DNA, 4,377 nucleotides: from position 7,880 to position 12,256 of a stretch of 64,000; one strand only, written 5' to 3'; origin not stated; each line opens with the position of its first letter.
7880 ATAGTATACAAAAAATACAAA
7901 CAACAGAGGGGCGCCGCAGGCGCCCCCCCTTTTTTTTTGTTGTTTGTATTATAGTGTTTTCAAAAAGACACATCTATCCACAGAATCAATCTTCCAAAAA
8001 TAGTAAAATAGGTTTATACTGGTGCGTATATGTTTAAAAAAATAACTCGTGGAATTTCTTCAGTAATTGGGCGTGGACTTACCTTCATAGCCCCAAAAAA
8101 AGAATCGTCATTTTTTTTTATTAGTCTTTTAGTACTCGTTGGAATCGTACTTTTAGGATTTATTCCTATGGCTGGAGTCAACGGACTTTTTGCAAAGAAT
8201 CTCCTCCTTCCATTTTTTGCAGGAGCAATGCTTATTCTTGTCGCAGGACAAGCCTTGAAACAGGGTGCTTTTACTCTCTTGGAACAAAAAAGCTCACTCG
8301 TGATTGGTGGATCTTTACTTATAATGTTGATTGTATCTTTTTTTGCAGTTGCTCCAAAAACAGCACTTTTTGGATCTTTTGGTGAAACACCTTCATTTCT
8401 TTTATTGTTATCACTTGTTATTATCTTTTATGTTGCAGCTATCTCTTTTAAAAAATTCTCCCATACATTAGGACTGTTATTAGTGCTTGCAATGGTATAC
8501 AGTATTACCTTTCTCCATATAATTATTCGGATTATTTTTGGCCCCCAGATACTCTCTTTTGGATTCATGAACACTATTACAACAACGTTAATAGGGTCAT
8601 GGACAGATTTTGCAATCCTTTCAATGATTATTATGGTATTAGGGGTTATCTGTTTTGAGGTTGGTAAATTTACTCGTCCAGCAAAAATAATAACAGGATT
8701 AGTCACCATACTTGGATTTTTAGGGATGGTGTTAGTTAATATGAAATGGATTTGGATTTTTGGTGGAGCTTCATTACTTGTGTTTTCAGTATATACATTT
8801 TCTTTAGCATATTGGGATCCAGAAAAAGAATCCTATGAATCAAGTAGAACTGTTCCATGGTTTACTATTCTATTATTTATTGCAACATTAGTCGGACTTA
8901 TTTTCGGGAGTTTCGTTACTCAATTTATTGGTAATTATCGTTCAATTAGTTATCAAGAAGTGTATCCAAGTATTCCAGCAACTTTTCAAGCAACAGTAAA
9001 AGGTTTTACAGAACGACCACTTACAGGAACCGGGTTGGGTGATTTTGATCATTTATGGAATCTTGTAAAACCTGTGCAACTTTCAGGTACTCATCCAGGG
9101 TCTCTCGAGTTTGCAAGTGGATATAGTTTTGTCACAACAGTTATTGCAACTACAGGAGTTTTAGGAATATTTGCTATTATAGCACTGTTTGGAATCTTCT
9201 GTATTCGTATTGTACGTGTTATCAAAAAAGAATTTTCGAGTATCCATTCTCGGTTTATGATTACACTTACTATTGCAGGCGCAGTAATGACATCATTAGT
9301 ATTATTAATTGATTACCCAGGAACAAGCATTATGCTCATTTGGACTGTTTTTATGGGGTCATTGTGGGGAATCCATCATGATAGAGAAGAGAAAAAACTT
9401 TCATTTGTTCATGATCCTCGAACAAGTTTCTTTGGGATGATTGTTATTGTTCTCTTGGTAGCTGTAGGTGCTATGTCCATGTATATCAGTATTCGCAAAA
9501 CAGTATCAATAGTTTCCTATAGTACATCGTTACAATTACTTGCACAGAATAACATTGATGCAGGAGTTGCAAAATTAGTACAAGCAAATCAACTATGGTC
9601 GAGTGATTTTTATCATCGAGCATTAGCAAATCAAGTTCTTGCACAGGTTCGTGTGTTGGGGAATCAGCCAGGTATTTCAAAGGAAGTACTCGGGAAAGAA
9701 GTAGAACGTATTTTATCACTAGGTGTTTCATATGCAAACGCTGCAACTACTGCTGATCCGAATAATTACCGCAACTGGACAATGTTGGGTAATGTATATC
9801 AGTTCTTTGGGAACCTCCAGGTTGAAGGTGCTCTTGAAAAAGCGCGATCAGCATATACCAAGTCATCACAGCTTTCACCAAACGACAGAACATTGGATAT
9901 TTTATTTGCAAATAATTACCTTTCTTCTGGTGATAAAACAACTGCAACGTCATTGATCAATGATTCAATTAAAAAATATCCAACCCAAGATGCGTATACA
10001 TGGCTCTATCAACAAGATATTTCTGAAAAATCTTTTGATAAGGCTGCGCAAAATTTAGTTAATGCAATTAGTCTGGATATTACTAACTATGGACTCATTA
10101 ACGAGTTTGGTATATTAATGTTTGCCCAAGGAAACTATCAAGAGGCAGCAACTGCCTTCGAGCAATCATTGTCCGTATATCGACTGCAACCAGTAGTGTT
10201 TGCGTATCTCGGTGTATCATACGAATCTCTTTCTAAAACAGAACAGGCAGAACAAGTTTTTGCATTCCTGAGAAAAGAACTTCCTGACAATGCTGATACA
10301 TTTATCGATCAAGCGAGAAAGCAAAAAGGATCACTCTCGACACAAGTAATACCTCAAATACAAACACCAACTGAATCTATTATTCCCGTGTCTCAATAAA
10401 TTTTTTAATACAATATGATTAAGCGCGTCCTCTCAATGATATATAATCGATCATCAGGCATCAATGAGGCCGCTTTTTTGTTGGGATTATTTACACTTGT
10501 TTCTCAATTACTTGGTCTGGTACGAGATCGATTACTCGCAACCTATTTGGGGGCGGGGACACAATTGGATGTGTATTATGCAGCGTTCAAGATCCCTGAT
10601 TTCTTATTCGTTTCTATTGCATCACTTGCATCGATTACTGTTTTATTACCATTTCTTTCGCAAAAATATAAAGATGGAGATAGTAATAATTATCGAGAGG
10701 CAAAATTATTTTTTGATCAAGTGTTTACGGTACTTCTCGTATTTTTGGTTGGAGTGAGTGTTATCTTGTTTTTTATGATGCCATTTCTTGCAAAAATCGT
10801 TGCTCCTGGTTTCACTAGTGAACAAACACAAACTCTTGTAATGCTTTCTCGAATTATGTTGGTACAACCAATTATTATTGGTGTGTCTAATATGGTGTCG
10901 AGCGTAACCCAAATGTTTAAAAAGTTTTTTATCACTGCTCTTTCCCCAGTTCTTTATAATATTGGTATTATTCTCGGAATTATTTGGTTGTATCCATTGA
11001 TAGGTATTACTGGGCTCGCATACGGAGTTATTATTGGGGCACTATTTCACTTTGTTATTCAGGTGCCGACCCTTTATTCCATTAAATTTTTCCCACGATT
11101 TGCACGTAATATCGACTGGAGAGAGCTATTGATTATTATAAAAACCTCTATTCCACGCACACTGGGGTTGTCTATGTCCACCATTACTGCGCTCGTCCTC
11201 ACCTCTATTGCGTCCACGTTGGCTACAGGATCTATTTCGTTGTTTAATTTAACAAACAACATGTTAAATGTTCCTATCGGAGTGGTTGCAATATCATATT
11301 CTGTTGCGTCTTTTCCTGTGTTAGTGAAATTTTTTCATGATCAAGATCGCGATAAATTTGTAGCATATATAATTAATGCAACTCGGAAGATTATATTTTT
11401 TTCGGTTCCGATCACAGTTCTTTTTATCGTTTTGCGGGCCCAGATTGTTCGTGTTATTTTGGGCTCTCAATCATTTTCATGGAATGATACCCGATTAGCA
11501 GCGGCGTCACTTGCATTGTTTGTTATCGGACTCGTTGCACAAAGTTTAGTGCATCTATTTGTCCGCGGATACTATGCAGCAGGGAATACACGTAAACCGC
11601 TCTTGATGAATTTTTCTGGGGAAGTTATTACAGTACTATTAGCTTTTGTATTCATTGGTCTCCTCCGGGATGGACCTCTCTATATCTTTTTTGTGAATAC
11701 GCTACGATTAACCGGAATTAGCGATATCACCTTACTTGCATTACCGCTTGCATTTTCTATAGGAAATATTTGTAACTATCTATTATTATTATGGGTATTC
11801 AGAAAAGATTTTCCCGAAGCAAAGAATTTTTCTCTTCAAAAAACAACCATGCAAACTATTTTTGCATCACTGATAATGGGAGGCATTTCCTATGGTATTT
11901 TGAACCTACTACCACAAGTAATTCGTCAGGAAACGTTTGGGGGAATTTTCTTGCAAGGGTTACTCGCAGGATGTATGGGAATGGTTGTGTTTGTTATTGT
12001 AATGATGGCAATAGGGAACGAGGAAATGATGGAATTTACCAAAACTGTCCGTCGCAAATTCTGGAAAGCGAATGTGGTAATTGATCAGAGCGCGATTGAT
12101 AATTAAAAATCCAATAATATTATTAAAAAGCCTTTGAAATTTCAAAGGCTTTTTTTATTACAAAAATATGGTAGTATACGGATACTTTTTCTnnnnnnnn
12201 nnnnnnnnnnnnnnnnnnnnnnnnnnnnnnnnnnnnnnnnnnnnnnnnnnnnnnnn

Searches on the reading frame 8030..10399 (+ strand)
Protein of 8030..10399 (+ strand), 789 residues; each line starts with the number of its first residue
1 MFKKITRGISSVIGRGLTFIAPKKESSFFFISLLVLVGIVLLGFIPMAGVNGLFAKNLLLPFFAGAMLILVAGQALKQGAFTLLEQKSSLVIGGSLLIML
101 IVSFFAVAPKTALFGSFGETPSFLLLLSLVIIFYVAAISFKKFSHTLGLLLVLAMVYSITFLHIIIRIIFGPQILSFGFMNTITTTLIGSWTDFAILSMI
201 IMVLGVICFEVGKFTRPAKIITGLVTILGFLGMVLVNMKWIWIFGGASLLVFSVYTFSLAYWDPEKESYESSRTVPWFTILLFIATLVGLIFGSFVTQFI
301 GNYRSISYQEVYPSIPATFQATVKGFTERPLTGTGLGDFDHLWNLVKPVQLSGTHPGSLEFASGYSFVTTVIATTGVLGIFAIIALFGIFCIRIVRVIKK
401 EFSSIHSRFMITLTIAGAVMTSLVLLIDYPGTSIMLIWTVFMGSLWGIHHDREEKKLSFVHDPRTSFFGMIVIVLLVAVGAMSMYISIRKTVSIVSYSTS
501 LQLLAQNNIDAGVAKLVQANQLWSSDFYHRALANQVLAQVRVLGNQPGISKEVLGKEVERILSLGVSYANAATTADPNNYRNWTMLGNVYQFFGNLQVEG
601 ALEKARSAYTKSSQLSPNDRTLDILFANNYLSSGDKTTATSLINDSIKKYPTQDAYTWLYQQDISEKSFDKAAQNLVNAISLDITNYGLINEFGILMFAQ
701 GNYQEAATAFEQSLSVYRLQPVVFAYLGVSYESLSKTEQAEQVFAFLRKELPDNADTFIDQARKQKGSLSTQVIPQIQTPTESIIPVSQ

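Call 44: search_protein_families(library=pfam, max_evalue=0.00001, proteins=[window:8030-10399:+])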
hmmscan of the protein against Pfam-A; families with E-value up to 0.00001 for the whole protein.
window:8030-10399:+ (789 aa): 4 families
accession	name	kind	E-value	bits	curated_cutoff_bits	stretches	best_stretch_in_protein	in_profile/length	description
PF23914.1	TPR_CcmH_CycH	-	8.8e-10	39.1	42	0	575-653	45-120/158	Cytochrome c-type biogenesis protein H TPR domain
PF14559.12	TPR_19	-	1.1e-08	35.7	25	0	698-755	2-59/68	Tetratricopeptide repeat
PF07719.23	TPR_2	-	2.4e-07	30.8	27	0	694-716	8-30/34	Tetratricopeptide repeat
PF13431.12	TPR_17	-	1.1e-06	28.8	24.4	0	570-596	3-29/34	Tetratricopeptide repeat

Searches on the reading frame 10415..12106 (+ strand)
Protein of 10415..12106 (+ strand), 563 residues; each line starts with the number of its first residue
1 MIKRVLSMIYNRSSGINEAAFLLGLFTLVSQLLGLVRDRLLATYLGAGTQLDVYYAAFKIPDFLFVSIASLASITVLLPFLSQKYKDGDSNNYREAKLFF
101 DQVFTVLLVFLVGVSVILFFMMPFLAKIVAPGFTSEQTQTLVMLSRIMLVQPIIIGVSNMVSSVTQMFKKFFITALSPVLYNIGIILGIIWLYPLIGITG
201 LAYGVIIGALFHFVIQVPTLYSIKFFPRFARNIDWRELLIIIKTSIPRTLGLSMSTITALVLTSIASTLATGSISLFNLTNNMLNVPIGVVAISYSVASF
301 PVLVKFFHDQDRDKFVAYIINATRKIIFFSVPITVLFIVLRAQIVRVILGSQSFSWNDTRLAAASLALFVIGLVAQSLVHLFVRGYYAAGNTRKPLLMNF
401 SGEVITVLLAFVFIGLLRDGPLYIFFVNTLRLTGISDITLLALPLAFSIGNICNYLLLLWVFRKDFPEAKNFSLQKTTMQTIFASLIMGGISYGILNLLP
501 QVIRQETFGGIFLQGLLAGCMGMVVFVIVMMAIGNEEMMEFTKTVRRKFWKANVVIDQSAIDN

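Call 44: search_protein_families(library=pfam, max_evalue=0.00001, proteins=[window:10415-12106:+])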
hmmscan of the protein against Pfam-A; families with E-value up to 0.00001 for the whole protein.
window:10415-12106:+ (563 aa): 2 families
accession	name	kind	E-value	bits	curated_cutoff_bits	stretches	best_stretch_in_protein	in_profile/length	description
PF03023.19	MurJ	-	1.6e-66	225.3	27.4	1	41-499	1-436/451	Lipid II flippase MurJ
PF13440.11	Polysacc_synt_3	-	2.9e-08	33.7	23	1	99-352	46-287/293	Polysaccharide biosynthesis protein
